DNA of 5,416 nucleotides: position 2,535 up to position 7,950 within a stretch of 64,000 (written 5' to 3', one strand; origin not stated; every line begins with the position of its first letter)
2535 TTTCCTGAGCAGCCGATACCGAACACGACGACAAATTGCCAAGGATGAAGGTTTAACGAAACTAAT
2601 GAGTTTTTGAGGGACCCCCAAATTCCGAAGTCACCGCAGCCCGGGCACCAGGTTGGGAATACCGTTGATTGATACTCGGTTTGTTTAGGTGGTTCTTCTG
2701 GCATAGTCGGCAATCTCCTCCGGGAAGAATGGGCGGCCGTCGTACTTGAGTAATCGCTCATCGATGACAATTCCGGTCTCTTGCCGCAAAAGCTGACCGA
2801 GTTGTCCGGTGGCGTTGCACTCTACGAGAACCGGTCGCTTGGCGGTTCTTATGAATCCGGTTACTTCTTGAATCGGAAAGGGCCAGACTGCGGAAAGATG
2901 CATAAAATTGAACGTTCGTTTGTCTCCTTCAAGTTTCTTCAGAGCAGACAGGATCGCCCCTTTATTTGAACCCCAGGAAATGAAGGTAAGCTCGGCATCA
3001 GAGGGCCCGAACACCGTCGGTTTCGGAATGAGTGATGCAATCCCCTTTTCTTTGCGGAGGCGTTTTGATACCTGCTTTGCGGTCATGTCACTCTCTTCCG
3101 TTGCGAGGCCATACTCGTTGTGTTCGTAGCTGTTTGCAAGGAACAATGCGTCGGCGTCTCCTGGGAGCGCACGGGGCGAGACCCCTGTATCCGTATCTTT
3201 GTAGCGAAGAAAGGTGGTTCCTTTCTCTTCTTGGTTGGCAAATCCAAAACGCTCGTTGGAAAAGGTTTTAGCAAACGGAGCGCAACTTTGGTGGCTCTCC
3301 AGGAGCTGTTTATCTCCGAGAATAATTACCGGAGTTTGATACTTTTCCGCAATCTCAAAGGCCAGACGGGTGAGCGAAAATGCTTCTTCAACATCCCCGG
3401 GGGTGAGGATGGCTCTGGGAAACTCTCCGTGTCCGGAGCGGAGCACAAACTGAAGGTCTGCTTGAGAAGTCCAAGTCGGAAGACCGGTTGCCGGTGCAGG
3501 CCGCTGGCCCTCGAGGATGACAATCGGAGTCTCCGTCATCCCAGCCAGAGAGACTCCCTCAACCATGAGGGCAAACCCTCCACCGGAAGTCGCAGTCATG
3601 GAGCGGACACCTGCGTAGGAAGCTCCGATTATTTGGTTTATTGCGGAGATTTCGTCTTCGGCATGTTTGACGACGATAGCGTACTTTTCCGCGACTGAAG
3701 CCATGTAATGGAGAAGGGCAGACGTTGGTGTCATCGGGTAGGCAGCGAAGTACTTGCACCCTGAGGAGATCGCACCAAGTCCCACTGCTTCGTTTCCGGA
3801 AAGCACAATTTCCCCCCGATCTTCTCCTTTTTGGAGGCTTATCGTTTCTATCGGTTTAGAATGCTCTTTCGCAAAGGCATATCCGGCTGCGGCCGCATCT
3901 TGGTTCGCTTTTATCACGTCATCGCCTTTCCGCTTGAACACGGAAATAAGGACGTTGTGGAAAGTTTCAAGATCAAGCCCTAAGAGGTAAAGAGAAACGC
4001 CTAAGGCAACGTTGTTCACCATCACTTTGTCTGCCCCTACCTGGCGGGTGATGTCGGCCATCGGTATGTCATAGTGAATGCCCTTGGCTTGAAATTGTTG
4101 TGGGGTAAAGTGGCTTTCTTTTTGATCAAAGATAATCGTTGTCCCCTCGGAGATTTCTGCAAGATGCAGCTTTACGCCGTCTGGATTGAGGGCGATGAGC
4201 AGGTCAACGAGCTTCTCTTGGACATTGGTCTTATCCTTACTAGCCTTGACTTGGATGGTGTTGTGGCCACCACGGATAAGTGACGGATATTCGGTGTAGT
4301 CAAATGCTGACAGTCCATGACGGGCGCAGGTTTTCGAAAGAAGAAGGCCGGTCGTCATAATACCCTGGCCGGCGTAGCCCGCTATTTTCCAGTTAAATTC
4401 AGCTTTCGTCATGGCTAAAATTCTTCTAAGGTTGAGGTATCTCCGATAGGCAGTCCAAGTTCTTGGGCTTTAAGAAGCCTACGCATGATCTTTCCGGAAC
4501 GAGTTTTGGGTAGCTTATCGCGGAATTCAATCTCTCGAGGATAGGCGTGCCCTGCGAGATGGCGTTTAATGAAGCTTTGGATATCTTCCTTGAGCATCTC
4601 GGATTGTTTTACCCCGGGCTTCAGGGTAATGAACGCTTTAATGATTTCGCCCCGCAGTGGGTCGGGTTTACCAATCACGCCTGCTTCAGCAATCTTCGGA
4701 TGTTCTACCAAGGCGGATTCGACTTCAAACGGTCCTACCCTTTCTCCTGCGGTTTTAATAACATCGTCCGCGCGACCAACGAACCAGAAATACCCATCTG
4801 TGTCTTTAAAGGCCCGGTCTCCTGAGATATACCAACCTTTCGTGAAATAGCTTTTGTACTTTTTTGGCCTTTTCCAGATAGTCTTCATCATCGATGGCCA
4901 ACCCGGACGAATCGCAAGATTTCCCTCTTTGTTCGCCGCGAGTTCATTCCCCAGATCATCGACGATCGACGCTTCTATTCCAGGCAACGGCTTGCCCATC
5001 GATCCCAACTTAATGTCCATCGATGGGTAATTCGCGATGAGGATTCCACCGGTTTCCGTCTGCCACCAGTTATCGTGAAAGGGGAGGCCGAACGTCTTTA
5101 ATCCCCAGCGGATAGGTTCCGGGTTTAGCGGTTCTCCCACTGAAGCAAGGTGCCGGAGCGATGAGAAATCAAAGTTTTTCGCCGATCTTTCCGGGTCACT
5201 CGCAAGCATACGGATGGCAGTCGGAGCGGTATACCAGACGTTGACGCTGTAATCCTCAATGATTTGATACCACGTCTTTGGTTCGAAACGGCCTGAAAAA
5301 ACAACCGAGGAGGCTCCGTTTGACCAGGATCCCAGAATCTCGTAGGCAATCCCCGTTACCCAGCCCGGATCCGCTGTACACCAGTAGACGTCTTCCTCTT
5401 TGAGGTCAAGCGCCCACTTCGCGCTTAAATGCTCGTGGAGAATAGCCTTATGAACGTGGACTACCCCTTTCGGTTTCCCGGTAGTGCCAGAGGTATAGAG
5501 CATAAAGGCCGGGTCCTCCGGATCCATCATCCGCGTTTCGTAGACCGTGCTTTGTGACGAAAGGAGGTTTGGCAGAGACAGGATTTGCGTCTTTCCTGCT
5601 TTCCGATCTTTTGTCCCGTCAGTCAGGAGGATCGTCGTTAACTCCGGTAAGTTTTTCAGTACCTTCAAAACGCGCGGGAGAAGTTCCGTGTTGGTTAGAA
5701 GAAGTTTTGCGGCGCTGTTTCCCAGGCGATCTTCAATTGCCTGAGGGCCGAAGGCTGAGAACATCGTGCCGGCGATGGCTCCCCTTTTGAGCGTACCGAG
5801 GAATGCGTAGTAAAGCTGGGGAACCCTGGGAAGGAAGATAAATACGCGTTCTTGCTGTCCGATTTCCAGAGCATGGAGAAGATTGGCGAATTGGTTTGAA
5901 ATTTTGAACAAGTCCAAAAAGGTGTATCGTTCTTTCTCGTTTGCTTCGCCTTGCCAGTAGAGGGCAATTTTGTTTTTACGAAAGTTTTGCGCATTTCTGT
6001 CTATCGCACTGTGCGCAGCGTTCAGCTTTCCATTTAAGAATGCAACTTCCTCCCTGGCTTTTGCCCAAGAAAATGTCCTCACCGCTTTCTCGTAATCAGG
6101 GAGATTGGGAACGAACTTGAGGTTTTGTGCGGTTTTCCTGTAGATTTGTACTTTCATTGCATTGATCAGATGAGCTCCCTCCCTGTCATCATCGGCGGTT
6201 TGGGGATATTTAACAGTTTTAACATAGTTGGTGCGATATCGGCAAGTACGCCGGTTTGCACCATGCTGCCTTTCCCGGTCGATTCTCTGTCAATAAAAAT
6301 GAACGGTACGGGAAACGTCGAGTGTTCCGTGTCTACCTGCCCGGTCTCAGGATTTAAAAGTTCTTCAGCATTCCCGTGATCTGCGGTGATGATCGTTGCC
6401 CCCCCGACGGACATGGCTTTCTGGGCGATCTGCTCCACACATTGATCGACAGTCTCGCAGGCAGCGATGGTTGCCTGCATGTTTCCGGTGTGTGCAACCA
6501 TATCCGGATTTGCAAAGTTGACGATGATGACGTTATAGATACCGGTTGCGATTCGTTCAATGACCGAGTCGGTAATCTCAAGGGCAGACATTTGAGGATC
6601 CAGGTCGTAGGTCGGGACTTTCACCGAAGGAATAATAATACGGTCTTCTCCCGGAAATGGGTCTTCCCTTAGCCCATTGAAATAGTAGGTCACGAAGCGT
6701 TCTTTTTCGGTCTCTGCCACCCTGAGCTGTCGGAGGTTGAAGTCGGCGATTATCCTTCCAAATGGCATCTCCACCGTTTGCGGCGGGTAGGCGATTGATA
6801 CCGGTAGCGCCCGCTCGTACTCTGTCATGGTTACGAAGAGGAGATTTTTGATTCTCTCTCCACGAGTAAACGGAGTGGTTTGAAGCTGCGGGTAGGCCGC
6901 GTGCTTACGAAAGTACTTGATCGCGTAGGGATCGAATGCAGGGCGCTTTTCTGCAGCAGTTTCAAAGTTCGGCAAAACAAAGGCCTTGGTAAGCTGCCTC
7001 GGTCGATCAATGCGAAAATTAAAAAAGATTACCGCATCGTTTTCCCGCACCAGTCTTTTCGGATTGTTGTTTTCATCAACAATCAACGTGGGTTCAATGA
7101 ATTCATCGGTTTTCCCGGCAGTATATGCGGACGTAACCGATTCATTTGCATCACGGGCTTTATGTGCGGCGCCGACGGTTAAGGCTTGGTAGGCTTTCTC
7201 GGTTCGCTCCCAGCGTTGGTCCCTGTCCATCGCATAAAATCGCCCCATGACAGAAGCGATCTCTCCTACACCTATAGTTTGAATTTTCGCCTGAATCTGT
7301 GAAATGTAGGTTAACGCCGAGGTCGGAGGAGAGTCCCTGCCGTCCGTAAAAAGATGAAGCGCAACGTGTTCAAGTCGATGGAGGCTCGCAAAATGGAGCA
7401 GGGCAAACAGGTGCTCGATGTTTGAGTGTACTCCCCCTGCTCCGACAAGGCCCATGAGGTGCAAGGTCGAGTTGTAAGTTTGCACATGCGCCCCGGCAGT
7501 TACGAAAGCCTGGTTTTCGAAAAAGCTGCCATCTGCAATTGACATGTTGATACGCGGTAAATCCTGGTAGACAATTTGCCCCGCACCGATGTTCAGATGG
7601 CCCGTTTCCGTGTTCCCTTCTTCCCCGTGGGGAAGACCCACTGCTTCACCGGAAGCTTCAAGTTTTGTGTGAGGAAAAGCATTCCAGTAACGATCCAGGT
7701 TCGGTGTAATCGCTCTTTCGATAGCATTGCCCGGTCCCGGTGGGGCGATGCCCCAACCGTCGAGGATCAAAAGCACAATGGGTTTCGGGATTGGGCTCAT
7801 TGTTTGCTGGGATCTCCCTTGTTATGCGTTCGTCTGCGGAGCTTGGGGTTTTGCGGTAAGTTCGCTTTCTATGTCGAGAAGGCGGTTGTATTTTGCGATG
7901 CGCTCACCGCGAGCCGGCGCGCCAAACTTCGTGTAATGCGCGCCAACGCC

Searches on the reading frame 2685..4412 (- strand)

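Call 68: search_protein_families(library=pfam, proteins=[window:2685-4412:-], max_evalue=0.001)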
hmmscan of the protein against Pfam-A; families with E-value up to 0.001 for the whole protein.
window:2685-4412:- (575 aa): 3 families
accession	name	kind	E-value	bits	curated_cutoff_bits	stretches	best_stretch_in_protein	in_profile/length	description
PF01855.24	POR_N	-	7.5e-53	180.1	27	1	213-441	2-222/231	Pyruvate flavodoxin/ferredoxin oxidoreductase, thiamine diP-bdg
PF01558.24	POR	-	1.3e-30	107.2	27.4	1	14-179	1-173/173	Pyruvate ferredoxin/flavodoxin oxidoreductase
PF17147.9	PFOR_II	-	0.00077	20.2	27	0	473-543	1-72/102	Pyruvate:ferredoxin oxidoreductase core domain II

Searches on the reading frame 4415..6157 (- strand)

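Call 68: search_protein_families(library=pfam, proteins=[window:4415-6157:-], max_evalue=0.001)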
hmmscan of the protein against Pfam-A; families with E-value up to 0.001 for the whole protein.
window:4415-6157:- (580 aa): 2 families
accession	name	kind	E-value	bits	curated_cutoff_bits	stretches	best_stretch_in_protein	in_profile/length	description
PF00501.34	AMP-binding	-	2e-80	270.9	29.9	1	53-428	2-384/384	AMP-binding enzyme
PF13193.12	AMP-binding_C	-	6.1e-26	91.6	24.5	1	478-556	1-76/76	AMP-binding enzyme C-terminal domain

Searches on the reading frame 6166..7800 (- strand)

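Call 68: search_protein_families(library=pfam, proteins=[window:6166-7800:-], max_evalue=0.001)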
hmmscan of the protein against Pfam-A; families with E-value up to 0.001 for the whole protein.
window:6166-7800:- (544 aa): 2 families
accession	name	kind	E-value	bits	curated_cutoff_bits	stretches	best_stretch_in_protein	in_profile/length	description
PF06415.18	iPGM_N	-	5.9e-77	258.5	27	1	84-329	1-216/217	BPG-independent PGAM N-terminus (iPGM_N)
PF01676.23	Metalloenzyme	-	8.5e-74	248.7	24.3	1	6-533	1-251/252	Metalloenzyme superfamily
